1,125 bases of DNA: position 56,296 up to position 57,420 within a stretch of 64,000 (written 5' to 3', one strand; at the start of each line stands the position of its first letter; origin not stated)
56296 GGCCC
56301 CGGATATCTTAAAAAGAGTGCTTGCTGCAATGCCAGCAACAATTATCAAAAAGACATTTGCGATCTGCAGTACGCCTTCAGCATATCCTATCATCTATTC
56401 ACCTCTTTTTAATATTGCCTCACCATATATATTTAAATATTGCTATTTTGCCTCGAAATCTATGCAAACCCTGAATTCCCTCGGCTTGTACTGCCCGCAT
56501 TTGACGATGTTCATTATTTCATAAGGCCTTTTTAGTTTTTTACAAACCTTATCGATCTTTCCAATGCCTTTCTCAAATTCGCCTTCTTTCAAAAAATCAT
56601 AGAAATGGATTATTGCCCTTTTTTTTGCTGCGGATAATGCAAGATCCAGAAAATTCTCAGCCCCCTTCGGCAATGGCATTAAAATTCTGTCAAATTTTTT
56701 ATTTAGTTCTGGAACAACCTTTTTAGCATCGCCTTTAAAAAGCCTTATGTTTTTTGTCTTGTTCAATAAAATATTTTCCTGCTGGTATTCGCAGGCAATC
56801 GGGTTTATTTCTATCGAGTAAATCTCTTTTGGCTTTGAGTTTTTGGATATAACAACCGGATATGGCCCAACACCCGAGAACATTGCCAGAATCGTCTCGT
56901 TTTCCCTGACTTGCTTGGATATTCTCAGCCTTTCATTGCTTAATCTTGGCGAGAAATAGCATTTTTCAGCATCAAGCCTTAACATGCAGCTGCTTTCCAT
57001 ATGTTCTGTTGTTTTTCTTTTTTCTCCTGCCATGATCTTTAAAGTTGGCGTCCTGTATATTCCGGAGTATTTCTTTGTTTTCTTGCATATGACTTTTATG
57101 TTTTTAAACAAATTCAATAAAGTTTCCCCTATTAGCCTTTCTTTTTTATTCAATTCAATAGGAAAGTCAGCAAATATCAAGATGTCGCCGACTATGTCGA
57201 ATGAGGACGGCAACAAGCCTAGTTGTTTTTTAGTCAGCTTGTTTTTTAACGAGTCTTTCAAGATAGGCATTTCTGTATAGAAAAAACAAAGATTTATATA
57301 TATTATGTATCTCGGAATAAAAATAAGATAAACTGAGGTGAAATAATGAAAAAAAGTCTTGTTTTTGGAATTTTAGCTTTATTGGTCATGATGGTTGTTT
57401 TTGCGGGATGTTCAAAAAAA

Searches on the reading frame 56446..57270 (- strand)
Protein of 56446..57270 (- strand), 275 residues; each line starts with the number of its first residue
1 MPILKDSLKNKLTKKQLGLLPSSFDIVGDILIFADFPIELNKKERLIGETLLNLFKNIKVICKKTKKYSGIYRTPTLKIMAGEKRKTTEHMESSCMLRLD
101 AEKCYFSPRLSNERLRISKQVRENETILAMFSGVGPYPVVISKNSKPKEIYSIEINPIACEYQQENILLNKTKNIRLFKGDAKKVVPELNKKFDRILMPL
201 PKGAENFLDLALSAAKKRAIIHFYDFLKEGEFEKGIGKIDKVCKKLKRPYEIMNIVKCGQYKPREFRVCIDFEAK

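Call 19: find_encoding_contigs(protein=window:56446-57270:-, flank=10000, max_places=10)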
Protein window:56446-57270:- (275 aa): 2 contigs read that carry it; 2 places shown.
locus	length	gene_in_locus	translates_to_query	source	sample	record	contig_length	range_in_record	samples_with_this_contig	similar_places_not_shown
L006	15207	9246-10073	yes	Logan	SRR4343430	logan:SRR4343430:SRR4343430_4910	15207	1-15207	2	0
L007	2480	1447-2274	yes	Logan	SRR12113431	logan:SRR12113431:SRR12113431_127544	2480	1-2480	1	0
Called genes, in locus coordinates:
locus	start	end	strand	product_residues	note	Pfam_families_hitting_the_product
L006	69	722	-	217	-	PF00702:Hydrolase, PF13419:HAD_2, PF13242:Hydrolase_like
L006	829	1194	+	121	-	-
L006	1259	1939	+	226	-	PF00702:Hydrolase, PF12710:HAD, PF13419:HAD_2, PF13242:Hydrolase_like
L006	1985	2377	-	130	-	PF01870:Hjc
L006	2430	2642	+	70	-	PF00125:Histone, PF00808:CBFD_NFYB_HMF, PF02969:TAF (weak), PF15630:CENP-S (weak)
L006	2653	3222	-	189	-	-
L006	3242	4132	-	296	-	PF23023:Anti-Pycsar_Apyc1, PF00753:Lactamase_B, PF12706:Lactamase_B_2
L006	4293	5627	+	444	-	-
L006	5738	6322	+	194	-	PF02778:tRNA_int_endo_N, PF01974:tRNA_int_endo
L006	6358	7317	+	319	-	-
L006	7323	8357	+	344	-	PF00752:XPG_N, PF00867:XPG_I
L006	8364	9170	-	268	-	-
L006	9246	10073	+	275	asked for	PF25133:TYW2_N_2, PF02475:TRM5-TYW2_MTfase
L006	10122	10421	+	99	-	-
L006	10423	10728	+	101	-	-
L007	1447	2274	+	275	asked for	PF25133:TYW2_N_2, PF02475:TRM5-TYW2_MTfase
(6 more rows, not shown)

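Call 51: list_cluster_members(proteins=[window:56446-57270:-, window:56098-56394:-, window:55791-56093:-, window:55537-55791:-, window:57346-58149:+, window:58162-59193:-])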
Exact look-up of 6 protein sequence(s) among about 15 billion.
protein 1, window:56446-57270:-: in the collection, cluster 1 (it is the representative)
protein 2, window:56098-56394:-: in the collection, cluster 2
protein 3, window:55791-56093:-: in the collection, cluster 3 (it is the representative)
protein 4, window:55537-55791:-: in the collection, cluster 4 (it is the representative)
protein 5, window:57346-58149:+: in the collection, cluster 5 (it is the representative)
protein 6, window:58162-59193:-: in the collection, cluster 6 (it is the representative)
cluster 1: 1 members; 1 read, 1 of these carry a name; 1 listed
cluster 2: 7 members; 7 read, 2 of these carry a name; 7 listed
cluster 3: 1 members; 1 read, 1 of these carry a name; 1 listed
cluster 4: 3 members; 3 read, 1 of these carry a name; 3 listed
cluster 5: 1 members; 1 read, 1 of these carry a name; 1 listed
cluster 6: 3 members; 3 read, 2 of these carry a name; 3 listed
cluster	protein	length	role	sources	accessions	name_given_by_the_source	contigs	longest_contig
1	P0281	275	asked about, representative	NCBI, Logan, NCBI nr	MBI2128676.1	class I SAM-dependent methyltransferase family protein [Candidatus Woesearchaeota ...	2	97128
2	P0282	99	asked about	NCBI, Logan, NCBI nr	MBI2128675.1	hypothetical protein HYU07_00400 [Candidatus Woesearchaeota archaeon] | hypothetical protein [Candidatus Woesearchaeota archaeon]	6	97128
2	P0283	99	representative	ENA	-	-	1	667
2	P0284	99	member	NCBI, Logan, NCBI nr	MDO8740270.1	MAG: hypothetical protein Q7J54_01705 [Candidatus Woesearchaeota archaeon] | hypothetical protein [Candidatus Woesearchaeota archaeon]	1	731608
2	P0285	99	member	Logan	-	-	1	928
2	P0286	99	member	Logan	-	-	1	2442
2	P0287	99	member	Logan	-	-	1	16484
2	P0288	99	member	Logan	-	-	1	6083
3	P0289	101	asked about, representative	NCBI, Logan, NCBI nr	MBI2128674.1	hypothetical protein HYU07_00395 [Candidatus Woesearchaeota archaeon] | hypothetical protein [Candidatus Woesearchaeota archaeon]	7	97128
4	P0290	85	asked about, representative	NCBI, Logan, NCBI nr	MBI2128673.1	hypothetical protein HYU07_00390 [Candidatus Woesearchaeota archaeon] | hypothetical protein [Candidatus Woesearchaeota archaeon]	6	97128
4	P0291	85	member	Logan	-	-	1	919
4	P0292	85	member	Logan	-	-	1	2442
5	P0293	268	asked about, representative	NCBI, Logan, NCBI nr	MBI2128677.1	hypothetical protein HYU07_00410 [Candidatus Woesearchaeota archaeon] | hypothetical protein [Candidatus Woesearchaeota archaeon]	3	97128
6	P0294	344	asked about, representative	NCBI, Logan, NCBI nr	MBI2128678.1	flap endonuclease-1 [Candidatus Woesearchaeota archaeon]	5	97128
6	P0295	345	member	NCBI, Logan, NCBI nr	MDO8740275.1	MAG: flap endonuclease-1 [Candidatus Woesearchaeota archaeon] | flap endonuclease-1 [Candidatus Woesearchaeota archaeon]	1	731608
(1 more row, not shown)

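Call 53: find_encoding_contigs(protein=P0284, flank=10000, max_places=10)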
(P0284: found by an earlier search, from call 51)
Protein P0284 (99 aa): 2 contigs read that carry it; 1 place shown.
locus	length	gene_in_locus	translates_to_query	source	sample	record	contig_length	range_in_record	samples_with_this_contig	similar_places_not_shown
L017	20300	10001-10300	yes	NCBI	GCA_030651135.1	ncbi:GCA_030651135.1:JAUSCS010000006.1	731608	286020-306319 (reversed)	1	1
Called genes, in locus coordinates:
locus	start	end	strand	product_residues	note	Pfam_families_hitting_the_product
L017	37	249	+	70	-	PF00125:Histone, PF00808:CBFD_NFYB_HMF, PF15630:CENP-S (weak)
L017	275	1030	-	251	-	-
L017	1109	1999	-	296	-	PF23023:Anti-Pycsar_Apyc1, PF00753:Lactamase_B, PF12706:Lactamase_B_2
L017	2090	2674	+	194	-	PF02778:tRNA_int_endo_N, PF01974:tRNA_int_endo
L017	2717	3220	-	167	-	-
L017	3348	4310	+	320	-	-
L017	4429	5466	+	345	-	PF00752:XPG_N, PF00867:XPG_I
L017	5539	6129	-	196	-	-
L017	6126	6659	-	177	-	PF00404:Dockerin_1 (weak)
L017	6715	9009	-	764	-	PF13385:Laminin_G_3, PF00404:Dockerin_1 (faint)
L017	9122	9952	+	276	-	PF25133:TYW2_N_2, PF02475:TRM5-TYW2_MTfase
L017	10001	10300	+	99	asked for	-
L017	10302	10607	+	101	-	-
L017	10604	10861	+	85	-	-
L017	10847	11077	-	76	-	-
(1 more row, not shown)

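Call 56: find_encoding_contigs(protein=P0287, flank=10000, max_places=10)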
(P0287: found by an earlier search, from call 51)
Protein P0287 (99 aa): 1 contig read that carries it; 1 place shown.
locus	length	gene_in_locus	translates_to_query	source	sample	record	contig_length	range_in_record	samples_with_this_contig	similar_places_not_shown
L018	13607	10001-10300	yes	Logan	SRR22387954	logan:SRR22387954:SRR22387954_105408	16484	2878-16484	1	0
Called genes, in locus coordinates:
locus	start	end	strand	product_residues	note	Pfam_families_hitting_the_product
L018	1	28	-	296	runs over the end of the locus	PF23023:Anti-Pycsar_Apyc1, PF00753:Lactamase_B, PF12706:Lactamase_B_2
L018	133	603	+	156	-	PF24034:DUF7343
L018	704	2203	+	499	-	-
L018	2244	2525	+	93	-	-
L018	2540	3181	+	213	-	PF02778:tRNA_int_endo_N, PF01974:tRNA_int_endo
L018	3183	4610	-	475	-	PF00391:PEP-utilizers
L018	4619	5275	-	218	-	PF01451:LMWPc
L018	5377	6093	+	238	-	PF01978:TrmB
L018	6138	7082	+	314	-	-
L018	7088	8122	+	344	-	PF00752:XPG_N, PF00867:XPG_I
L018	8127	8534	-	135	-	-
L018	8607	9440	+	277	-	PF25133:TYW2_N_2, PF02475:TRM5-TYW2_MTfase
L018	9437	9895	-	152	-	PF13581:HATPase_c_2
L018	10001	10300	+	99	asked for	-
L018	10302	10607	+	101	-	-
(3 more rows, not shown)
